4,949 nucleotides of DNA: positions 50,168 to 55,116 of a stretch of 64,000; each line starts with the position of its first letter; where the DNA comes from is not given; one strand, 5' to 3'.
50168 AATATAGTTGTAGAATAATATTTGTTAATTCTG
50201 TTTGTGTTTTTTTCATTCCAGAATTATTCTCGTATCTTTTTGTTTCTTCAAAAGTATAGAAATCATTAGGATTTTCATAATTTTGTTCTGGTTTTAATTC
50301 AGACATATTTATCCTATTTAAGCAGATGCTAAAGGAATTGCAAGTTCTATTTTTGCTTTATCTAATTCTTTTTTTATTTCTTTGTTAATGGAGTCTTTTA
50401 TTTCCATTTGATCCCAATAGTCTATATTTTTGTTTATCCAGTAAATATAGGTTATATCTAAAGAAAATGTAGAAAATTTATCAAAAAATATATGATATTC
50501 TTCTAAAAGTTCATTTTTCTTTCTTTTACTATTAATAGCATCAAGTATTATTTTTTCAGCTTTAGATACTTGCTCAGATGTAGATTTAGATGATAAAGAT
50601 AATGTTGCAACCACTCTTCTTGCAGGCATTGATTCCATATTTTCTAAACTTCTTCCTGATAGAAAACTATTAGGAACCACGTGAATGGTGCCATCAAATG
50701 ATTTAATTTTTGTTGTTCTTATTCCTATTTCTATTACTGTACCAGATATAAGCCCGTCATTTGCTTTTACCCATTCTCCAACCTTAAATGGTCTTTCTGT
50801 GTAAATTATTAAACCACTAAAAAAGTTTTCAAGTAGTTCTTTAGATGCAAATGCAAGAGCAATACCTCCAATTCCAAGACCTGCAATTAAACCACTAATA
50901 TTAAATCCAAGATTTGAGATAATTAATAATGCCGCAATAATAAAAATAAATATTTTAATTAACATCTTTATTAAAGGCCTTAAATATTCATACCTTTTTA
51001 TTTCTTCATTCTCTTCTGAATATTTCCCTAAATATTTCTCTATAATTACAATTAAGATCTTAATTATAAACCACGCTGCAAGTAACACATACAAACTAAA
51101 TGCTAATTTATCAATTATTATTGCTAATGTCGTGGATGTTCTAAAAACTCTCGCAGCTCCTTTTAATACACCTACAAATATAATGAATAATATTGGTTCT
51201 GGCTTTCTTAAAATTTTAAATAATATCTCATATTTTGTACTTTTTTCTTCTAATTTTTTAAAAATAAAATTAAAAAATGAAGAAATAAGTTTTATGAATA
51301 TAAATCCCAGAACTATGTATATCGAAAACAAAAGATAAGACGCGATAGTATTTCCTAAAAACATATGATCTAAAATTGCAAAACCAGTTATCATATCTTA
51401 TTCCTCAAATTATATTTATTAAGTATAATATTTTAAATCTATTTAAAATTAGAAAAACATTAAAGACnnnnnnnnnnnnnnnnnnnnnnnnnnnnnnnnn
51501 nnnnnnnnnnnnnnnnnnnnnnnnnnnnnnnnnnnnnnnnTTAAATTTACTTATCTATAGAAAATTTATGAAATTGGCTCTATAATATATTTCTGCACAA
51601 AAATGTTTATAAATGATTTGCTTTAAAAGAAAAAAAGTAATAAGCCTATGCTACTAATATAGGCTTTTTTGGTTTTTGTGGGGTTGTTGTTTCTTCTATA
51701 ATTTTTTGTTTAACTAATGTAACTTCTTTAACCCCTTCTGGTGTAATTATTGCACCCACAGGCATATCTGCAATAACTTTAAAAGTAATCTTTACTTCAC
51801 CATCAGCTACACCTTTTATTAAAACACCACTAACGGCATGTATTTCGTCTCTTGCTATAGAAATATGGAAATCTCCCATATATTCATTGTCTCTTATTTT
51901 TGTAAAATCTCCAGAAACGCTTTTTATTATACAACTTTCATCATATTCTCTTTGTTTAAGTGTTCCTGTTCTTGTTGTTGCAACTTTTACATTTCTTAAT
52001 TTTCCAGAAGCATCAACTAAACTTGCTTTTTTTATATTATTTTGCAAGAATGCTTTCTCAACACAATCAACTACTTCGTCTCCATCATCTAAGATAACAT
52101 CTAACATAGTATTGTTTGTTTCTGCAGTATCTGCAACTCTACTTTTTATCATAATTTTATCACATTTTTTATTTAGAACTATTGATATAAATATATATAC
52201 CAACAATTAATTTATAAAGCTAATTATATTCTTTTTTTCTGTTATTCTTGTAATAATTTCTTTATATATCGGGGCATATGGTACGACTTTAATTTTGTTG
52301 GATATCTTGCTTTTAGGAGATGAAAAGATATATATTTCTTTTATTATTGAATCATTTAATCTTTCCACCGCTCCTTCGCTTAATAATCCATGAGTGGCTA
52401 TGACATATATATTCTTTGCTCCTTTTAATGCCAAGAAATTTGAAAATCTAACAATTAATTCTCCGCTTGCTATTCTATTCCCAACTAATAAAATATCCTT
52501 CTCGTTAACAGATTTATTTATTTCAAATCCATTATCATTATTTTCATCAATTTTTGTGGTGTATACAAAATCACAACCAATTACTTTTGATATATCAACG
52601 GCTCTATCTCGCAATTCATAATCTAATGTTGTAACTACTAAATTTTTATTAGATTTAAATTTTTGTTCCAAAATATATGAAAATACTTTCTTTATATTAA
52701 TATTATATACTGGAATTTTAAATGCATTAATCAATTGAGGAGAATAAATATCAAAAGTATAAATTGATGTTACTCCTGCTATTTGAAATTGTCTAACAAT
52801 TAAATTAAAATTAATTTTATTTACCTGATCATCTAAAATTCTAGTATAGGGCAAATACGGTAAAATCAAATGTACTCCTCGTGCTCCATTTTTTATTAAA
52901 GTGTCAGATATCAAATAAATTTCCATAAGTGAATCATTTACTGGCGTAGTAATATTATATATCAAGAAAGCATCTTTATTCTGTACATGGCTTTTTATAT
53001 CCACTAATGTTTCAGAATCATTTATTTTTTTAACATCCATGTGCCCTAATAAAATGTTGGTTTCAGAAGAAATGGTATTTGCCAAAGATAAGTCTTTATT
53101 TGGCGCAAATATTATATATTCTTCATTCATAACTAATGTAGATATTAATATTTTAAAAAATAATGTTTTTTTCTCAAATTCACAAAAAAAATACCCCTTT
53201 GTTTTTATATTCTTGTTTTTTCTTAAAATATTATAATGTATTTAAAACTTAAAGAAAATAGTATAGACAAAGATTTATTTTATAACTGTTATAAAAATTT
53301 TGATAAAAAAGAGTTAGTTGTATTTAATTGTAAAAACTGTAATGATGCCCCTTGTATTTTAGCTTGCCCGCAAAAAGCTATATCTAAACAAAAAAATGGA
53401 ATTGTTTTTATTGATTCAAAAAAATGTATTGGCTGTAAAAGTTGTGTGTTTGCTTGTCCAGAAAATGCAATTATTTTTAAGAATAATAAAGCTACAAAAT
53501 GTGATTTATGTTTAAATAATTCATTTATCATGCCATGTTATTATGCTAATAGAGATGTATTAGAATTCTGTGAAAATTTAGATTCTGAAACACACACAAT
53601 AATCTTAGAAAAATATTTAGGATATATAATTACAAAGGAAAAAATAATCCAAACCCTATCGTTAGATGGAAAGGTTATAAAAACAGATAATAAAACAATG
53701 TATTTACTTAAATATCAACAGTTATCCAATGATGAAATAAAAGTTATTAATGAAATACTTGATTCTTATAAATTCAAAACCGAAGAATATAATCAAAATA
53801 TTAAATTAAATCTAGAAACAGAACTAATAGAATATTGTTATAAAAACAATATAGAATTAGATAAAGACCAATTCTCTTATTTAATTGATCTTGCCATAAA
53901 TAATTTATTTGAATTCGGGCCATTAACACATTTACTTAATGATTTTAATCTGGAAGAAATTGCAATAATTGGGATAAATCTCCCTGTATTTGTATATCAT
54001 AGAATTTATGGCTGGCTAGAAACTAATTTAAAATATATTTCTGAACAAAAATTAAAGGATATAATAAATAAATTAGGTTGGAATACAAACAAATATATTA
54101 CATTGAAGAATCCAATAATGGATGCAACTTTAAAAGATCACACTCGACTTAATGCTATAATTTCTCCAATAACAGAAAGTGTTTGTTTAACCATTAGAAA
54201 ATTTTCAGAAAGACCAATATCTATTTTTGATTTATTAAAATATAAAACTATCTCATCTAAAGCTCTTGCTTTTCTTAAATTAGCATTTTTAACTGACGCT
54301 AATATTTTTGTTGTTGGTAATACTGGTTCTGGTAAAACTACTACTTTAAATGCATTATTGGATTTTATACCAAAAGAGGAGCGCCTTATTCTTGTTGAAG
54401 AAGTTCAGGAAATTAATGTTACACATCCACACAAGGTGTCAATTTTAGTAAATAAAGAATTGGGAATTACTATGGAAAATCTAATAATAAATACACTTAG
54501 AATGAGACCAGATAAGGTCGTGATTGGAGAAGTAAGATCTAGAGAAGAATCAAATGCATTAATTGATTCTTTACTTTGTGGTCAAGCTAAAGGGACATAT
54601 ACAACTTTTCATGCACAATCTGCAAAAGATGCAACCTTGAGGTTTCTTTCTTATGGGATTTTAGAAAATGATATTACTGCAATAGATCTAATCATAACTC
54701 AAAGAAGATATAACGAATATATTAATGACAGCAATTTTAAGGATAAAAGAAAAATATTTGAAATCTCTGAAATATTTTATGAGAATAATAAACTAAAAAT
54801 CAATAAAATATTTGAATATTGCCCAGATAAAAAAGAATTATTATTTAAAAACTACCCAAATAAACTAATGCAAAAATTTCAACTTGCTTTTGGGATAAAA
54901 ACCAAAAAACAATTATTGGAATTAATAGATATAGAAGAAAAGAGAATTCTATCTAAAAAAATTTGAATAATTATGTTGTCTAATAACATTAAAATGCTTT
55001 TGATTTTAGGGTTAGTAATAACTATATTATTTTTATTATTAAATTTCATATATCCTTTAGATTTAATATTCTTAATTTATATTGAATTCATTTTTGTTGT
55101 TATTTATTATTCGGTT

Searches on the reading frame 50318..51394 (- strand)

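Call 29: search_protein_families(library=pfam, proteins=[window:50318-51394:-], max_evalue=0.00001)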
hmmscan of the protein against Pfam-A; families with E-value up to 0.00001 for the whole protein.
window:50318-51394:- (358 aa): 3 families
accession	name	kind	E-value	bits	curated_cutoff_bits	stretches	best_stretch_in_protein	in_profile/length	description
PF00924.24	MS_channel_2nd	-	1.4e-20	73.6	20.2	1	187-253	2-66/68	Mechanosensitive ion channel, beta-domain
PF21088.3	MS_channel_1st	-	6.5e-09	36.1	23.1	1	145-185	2-42/42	Mechanosensitive ion channel, transmembrane helices 2/3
PF21082.3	MS_channel_3rd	-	1.6e-07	32.1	21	1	273-351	10-88/88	Mechanosensitive ion channel MscS, C-terminal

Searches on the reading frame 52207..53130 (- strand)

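Call 28: search_protein_families(library=pfam, proteins=[window:52207-53130:-], max_evalue=0.00001)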
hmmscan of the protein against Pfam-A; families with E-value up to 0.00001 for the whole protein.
window:52207-53130:- (307 aa): 2 families
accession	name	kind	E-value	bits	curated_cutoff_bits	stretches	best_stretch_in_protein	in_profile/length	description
PF13793.12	Pribosyltran_N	-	3.1e-22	79.1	25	1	6-119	2-117/117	N-terminal domain of ribose phosphate pyrophosphokinase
PF14572.12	Pribosyl_synth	-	1.2e-10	42.1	27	1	208-301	81-178/184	Phosphoribosyl synthetase-associated domain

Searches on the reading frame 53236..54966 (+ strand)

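Call 29: search_protein_families(library=pfam, proteins=[window:53236-54966:+], max_evalue=0.00001)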
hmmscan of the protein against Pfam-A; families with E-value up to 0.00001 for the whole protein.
window:53236-54966:+ (576 aa): 6 families
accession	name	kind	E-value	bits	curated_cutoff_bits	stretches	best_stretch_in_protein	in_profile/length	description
PF00437.27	T2SSE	-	8e-36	123.9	24.9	1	266-490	39-276/370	Type II/IV secretion system protein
PF13247.11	Fer4_11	-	1.4e-09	38.4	26.2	1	31-94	9-76/100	4Fe-4S dicluster domain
PF00037.32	Fer4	-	3.9e-07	30.1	21.1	1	58-79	2-23/24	4Fe-4S binding domain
PF12797.12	Fer4_2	-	4.9e-07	29.7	24.5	1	56-76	2-22/22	4Fe-4S binding domain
PF12838.12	Fer4_7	-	1.9e-06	28.7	27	1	31-78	1-52/52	4Fe-4S dicluster domain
PF14697.11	Fer4_21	-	5.9e-06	26.8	35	0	31-79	7-57/59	4Fe-4S dicluster domain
